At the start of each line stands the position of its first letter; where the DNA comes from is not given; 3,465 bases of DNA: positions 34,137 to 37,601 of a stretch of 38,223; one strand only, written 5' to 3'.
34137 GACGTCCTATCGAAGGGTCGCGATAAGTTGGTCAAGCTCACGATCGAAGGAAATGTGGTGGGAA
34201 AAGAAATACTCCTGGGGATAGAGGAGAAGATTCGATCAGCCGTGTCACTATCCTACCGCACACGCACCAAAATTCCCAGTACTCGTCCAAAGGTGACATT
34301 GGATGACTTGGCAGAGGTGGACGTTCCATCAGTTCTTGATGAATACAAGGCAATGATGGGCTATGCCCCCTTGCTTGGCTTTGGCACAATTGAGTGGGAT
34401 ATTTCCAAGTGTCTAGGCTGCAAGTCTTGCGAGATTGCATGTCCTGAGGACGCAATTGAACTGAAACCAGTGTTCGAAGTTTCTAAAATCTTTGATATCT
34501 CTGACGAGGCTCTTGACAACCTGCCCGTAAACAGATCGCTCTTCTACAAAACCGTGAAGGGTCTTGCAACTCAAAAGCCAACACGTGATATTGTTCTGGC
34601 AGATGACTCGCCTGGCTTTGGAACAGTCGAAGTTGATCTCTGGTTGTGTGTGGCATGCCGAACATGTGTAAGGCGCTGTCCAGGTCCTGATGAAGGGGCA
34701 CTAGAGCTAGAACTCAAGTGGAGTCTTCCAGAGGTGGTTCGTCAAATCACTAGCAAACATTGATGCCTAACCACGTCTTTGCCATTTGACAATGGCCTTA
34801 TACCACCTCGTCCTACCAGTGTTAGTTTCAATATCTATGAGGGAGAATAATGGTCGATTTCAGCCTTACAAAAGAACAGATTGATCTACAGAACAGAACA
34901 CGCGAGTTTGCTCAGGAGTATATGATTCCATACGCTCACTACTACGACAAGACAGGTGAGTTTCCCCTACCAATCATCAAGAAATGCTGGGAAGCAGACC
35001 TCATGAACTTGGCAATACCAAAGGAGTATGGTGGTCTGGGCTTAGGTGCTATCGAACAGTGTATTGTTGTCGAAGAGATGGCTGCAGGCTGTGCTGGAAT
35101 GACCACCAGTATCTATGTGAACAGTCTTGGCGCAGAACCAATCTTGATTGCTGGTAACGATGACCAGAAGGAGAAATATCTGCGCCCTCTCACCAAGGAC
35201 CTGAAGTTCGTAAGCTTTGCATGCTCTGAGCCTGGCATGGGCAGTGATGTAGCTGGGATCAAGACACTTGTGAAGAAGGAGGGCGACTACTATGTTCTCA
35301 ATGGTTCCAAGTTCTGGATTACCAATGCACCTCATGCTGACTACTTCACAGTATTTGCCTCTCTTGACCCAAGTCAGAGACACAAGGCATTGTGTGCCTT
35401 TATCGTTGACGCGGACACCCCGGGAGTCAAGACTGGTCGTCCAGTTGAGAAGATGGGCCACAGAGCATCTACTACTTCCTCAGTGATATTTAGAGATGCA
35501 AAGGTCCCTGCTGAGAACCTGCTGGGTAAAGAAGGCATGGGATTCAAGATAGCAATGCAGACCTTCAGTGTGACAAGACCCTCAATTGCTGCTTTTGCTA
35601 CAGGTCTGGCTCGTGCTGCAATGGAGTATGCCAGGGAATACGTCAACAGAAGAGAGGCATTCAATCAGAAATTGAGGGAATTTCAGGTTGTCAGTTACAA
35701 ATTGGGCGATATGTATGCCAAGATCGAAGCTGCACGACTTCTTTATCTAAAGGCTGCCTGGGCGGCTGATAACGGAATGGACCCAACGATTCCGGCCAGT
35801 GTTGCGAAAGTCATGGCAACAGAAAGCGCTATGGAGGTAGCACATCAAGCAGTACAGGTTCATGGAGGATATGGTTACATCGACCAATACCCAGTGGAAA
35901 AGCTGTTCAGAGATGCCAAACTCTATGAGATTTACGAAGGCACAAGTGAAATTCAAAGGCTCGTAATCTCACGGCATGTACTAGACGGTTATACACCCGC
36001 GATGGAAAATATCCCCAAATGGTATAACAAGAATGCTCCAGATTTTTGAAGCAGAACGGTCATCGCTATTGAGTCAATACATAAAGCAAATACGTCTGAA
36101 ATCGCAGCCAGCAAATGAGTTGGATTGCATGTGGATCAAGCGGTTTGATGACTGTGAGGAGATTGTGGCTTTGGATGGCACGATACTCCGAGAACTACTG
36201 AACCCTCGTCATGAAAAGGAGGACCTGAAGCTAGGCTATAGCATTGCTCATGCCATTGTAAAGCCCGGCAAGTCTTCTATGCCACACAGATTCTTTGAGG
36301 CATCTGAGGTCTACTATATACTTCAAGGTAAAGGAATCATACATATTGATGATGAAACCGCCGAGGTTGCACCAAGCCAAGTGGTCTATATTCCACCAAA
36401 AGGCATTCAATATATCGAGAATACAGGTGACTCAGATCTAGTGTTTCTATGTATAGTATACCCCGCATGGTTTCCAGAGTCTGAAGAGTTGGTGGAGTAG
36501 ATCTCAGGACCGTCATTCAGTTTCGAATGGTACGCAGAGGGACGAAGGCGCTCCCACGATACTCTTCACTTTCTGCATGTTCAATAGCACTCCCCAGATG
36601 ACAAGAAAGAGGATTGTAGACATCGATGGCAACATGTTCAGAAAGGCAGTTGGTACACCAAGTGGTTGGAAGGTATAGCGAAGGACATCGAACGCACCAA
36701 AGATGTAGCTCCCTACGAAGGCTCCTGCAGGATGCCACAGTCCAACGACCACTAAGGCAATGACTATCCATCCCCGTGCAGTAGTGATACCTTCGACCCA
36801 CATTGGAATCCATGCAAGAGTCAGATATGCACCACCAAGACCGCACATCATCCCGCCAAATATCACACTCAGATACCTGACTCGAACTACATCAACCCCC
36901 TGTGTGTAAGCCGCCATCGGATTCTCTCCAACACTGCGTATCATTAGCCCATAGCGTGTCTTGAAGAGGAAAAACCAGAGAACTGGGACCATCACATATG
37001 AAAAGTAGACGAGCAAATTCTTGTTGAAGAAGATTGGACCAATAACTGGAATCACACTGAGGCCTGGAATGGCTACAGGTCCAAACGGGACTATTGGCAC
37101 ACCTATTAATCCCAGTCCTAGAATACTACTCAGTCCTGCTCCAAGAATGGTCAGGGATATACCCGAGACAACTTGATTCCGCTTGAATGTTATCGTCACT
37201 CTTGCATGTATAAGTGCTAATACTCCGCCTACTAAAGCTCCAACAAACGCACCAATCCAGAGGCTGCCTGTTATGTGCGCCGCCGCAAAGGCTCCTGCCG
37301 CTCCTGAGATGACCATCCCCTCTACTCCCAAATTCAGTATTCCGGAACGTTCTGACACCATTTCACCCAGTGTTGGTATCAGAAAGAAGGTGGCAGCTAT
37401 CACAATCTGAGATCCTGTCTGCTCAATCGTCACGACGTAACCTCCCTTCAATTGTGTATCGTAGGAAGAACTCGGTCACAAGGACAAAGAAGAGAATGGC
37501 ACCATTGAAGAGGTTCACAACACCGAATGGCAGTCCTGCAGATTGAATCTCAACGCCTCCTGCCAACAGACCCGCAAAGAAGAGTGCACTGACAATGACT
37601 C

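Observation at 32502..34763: Hdr-coupled 753-aa orphan joining a helical region, two winged-helix modules and a split 2x[4Fe-4S] domain; candidate novel redox-sensing or scaffolding component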

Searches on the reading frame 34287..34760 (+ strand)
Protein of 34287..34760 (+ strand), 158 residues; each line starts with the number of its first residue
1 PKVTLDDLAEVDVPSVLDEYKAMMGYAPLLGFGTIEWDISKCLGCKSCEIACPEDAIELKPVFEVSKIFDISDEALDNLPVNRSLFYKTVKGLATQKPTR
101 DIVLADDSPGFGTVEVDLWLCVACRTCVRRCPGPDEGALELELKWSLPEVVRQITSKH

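Call 81: search_solved_structures(query=A4, max_evalue=0.01, show_alignments=3)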
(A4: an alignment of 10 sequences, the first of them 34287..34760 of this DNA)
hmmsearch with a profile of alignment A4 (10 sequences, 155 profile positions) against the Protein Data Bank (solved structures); distinct sequences matched with E-value up to 0.01: 143 (the best 60 are shown).
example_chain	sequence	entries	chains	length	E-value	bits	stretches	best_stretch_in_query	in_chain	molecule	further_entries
9sw6_H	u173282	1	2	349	1.1e-23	86.7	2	27-62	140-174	Tungsten formylmethanofuran dehydrogenase, subunit F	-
9sw6_G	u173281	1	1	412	6e-23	84.3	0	32-59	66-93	Polyferredoxin protein MvhB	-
5t5i_F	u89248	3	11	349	2.1e-22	82.6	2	29-61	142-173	Tungsten formylmethanofuran dehydrogenase subunit fwdF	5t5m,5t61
9sfi_T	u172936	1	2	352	2.2e-20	76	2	33-64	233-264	4Fe-4S ferredoxin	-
7bkb_K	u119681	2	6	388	1.6e-17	66.7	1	18-59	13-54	Formylmethanofuran dehydrogenase, subunit F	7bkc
9sfi_O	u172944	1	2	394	5.6e-17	65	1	108-140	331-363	Ferredoxin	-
7z0s_F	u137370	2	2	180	5.9e-10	42.1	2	96-142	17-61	Formate hydrogenlyase subunit 6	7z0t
6u8y_N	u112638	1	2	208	7.9e-10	41.7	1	26-60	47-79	NADH dehydrogenase subunit I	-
7eu3_I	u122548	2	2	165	1e-08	38.1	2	16-54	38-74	NAD(P)H-quinone oxidoreductase subunit I, chloroplastic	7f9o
7awt_I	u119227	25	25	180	1.1e-08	38.1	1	38-66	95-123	NADH-quinone oxidoreductase subunit I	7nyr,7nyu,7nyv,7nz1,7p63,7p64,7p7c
9grx_I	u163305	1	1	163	1.3e-08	37.8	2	15-55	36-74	NAD(P)H-quinone oxidoreductase subunit I, chloroplastic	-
7wfg_I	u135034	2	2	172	1.4e-08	37.6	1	15-55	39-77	NAD(P)H-quinone oxidoreductase subunit I, chloroplastic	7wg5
5xtb_B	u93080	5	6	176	1.6e-08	37.5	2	36-66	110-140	NADH dehydrogenase [ubiquinone] iron-sulfur protein 8, mitochondrial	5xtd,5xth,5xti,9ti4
7p7k_I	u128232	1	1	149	1.7e-08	37.4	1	38-66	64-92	NADH-quinone oxidoreductase subunit I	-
5lc5_I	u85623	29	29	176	2.6e-08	36.8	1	36-66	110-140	NADH dehydrogenase [ubiquinone] iron-sulfur protein 8, mitochondrial | Mitochondrial complex I, TYKY subunit | NADH:ubiquinone oxidoreductase core subunit S8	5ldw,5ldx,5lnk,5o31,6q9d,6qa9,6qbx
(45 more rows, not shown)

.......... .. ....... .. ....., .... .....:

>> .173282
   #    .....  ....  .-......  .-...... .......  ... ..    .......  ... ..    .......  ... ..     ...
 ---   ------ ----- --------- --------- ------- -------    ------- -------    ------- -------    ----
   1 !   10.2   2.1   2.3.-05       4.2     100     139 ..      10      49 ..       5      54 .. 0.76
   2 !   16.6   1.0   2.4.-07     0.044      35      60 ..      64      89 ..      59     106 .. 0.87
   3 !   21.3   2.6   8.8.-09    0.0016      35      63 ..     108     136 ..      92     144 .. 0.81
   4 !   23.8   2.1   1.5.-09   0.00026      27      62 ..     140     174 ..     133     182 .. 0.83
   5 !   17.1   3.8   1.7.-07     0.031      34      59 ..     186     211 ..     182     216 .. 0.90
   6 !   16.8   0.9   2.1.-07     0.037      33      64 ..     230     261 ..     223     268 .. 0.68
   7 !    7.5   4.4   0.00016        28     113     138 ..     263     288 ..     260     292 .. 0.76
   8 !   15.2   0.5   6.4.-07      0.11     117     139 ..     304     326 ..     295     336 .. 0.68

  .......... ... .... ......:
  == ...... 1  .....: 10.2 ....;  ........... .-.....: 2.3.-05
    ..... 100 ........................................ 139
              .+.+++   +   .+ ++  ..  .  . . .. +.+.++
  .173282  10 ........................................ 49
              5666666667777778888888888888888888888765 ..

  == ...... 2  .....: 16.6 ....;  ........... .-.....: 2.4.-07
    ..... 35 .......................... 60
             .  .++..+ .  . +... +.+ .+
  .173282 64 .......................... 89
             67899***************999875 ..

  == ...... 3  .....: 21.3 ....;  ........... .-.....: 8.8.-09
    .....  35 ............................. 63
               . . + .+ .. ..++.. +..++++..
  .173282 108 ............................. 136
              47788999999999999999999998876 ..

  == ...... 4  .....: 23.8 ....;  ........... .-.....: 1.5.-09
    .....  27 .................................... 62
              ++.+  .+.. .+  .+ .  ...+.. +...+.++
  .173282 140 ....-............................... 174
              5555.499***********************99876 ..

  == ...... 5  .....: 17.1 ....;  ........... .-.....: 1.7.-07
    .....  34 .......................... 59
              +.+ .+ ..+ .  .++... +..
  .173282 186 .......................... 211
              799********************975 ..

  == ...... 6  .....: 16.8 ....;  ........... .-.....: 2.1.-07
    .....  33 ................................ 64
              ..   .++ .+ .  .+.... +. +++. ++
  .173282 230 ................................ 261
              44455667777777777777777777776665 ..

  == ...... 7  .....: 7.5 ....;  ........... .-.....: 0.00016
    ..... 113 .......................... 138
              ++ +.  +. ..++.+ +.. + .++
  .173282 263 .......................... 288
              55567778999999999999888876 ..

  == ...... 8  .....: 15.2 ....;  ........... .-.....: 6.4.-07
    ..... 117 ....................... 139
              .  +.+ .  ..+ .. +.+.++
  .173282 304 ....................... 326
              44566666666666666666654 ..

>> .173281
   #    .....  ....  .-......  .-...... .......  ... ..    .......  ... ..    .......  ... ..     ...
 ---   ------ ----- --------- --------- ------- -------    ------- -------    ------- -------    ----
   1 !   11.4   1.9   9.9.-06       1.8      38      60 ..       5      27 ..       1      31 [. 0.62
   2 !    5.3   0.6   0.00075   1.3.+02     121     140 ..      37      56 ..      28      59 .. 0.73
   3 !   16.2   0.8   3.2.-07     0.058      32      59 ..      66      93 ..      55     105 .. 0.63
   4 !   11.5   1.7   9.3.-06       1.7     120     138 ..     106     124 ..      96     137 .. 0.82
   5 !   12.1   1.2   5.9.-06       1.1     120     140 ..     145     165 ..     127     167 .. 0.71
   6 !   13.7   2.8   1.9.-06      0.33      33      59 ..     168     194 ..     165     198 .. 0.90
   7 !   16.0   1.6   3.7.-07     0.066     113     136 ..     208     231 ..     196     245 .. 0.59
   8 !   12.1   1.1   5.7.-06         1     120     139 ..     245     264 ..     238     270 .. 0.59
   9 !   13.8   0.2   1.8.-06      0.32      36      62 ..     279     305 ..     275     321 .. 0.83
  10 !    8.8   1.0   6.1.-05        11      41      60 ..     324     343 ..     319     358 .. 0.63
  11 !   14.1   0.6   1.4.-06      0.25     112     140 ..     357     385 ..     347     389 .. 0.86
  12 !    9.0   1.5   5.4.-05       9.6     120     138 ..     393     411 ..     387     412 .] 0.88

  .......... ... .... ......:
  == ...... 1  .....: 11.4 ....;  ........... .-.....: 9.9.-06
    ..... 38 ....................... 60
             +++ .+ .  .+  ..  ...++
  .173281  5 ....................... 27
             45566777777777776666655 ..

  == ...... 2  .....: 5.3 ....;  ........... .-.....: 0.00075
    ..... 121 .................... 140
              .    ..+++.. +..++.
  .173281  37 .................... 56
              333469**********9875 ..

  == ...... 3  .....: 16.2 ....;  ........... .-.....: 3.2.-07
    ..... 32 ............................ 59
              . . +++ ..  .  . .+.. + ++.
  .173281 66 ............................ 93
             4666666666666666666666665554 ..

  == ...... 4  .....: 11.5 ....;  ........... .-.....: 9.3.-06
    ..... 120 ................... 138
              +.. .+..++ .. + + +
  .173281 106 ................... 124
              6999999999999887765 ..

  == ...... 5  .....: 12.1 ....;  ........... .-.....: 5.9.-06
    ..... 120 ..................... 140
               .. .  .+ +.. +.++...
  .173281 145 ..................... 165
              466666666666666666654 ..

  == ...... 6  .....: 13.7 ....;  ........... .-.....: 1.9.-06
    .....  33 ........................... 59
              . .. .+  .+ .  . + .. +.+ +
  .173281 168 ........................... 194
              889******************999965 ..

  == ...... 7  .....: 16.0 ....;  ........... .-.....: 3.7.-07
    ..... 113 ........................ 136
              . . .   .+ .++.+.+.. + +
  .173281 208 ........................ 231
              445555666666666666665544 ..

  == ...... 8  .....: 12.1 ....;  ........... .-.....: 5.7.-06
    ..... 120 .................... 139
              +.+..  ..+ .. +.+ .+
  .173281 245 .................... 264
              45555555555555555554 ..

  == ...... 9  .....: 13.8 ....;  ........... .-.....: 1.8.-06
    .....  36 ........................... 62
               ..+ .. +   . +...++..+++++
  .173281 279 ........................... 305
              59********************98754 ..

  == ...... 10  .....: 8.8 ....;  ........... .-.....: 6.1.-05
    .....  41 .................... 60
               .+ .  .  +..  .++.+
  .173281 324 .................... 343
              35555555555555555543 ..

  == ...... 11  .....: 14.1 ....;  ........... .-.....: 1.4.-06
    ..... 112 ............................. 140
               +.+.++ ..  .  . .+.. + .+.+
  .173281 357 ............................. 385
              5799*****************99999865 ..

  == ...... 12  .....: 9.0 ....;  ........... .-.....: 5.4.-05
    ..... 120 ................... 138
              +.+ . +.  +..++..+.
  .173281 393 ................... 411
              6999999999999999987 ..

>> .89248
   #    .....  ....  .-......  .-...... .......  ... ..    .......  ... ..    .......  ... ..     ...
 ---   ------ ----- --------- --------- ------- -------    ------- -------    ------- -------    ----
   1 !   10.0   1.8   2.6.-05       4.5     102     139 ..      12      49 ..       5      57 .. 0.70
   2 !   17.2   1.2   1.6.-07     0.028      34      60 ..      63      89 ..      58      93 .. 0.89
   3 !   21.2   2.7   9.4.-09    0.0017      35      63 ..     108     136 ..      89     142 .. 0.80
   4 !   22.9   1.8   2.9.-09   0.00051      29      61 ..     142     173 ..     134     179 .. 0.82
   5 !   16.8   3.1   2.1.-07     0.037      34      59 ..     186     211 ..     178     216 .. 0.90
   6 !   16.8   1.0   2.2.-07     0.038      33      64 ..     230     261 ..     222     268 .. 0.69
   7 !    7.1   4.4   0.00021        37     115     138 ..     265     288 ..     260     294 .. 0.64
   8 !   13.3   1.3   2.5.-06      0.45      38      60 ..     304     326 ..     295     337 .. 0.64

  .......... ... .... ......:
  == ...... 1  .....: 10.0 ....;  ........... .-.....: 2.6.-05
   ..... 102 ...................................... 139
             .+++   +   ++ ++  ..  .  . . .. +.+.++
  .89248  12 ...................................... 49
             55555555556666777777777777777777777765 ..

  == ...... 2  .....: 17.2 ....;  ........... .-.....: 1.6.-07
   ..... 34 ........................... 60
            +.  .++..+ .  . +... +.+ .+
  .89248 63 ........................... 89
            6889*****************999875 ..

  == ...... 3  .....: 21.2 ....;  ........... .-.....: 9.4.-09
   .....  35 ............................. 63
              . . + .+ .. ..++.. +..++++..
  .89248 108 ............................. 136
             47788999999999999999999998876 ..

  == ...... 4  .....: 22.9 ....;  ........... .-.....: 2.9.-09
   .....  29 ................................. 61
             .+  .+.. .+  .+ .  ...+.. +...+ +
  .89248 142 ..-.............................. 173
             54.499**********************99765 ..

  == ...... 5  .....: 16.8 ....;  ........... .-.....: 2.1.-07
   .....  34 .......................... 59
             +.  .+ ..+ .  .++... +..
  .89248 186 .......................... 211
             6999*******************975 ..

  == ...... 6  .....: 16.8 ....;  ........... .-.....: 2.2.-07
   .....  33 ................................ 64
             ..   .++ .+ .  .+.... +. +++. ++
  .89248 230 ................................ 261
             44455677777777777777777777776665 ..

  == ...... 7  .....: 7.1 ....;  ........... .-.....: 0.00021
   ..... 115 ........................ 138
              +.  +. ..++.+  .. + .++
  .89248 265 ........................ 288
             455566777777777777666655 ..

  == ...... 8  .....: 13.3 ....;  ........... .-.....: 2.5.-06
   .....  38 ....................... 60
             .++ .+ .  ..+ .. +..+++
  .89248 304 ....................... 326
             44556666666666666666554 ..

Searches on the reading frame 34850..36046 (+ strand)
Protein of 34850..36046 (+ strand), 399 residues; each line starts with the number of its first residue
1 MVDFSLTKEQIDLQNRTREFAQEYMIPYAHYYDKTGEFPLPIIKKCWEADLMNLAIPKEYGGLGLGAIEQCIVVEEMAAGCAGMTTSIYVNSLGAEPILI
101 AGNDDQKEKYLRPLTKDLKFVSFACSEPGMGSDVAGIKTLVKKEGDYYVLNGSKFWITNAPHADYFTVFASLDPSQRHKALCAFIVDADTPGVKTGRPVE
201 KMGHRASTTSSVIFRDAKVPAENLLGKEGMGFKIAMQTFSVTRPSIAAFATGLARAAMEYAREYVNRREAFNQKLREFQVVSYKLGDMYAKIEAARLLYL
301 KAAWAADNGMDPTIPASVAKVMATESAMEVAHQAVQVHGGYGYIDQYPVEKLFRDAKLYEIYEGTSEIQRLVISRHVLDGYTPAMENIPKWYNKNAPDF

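Call 3: search_protein_families(library=pfam, proteins=[window:34850-36046:+], max_evalue=1)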
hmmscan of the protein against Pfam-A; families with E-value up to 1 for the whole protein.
window:34850-36046:+ (399 aa): 7 families
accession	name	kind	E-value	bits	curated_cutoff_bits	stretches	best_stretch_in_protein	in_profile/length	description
PF00441.29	Acyl-CoA_dh_1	-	1.2e-52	178.5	22.4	1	229-378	1-150/150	Acyl-CoA dehydrogenase, C-terminal domain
PF02771.21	Acyl-CoA_dh_N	-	1.5e-31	109.5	22.9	1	7-115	1-110/113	Acyl-CoA dehydrogenase, N-terminal domain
PF02770.24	Acyl-CoA_dh_M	-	8e-25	87.3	33.3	1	122-216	1-96/97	Acyl-CoA dehydrogenase, middle domain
PF08028.16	Acyl-CoA_dh_2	-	8.4e-24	84.8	22.7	1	246-366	3-133/134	Acyl-CoA dehydrogenase, C-terminal domain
PF11794.13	HpaB_N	-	0.00026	21.1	35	1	145-224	175-268/270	4-hydroxyphenylacetate 3-hydroxylase N terminal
PF22924.1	ACOX_C_alpha1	-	0.0007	19.9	27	1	312-375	103-166/169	Acyl-CoA oxidase, C-alpha1 domain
PF08648.17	SNRNP27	-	0.14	12.6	23.1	1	256-276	34-54/56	U4/U6.U5 small nuclear ribonucleoproteins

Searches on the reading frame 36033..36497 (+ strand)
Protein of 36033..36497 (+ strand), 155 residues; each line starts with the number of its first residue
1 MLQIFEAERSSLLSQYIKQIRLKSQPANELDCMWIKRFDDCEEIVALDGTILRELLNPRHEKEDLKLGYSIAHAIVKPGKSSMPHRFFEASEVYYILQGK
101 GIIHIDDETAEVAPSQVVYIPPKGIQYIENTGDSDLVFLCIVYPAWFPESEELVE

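Call 79: search_protein_families(library=pfam, proteins=[window:36033-36497:+], max_evalue=0.0001)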
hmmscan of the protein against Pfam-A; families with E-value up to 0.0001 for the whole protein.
window:36033-36497:+ (155 aa): 4 families
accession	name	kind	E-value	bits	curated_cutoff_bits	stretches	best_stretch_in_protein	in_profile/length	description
PF07883.17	Cupin_2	-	9.2e-12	44.9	27.2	1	74-142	3-70/70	Cupin domain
PF00190.28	Cupin_1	-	4.9e-07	29.9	22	1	56-139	20-110/151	Cupin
PF01050.24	MannoseP_isomer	-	4e-06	27.4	23.6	1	68-139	27-98/116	Mannose-6-phosphate isomerase C-terminal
PF02311.25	AraC_binding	-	6.4e-05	23.2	21.1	1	84-141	17-74/135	AraC-like ligand binding domain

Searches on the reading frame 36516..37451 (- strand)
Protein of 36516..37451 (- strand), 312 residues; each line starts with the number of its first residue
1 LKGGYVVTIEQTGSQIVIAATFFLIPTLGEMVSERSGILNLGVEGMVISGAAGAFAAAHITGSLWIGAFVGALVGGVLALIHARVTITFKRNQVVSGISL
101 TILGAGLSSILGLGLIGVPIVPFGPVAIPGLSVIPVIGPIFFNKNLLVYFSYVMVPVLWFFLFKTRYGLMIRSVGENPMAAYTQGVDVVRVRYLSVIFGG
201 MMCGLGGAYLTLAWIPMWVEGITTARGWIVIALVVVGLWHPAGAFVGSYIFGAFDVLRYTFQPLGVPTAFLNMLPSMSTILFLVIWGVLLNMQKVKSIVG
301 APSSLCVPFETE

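Call 79: search_protein_families(library=pfam, proteins=[window:36516-37451:-], max_evalue=0.0001)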
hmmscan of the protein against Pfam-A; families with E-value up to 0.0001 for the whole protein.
window:36516-37451:- (312 aa): 1 family
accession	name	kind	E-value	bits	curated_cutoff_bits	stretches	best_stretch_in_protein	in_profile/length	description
PF02653.21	BPD_transp_2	-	4.3e-31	108.5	26.8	1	15-271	4-257/269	Branched-chain amino acid transport system / permease component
